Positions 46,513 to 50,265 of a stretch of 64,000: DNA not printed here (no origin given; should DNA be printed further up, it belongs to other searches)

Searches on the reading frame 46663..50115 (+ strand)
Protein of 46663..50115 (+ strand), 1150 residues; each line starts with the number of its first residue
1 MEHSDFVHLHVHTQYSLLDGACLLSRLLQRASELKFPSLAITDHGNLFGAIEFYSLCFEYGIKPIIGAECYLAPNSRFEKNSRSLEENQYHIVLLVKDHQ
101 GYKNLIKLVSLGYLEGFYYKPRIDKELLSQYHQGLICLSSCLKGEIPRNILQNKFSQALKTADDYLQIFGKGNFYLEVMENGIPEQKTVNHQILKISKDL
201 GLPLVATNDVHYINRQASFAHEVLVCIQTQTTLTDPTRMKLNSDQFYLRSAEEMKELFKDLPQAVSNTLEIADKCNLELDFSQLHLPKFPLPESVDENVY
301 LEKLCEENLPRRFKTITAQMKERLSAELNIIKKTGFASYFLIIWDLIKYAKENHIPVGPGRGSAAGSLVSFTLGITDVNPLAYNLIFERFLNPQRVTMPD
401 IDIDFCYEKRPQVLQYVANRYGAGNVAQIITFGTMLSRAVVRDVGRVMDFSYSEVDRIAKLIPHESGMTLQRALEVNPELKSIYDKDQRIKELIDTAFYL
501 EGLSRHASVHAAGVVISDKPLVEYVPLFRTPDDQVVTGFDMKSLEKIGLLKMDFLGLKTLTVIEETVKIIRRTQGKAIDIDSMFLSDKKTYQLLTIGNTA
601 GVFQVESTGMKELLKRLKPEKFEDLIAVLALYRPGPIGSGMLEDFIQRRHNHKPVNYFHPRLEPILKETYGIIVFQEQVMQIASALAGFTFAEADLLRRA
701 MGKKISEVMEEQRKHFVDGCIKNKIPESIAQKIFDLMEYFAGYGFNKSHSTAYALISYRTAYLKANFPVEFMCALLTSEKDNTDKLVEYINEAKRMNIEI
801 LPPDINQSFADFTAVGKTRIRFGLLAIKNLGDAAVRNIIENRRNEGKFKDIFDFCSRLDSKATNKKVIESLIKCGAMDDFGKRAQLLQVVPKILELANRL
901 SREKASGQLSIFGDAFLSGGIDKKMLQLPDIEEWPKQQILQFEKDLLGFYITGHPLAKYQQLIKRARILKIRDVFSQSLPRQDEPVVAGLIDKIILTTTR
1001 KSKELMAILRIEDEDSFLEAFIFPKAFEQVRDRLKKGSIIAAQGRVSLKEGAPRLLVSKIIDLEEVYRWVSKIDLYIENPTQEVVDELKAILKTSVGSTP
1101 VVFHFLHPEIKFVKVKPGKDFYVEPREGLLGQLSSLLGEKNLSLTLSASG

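Call 22: search_protein_families(library=pfam, proteins=[window:46663-50115:+], max_evalue=0.00001)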
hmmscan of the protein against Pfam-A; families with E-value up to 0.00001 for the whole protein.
window:46663-50115:+ (1150 aa): 5 families
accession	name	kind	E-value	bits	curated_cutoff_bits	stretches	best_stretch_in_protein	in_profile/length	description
PF07733.18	DNA_pol3_alpha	-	9.2e-104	347.1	23.9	1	300-556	2-260/260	Bacterial DNA polymerase III alpha NTPase domain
PF17657.6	DNA_pol3_finger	-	9.1e-67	224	22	1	559-723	1-165/166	Bacterial DNA polymerase III alpha subunit finger domain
PF02811.25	PHP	-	3.3e-59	200.3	26.4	1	8-180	1-163/164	PHP domain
PF14579.12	HHH_6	-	1.5e-30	105.6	25.6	1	797-885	1-89/90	Helix-hairpin-helix motif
PF01336.31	tRNA_anti-codon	-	5.9e-08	33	27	1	998-1062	9-74/75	OB-fold nucleic acid binding domain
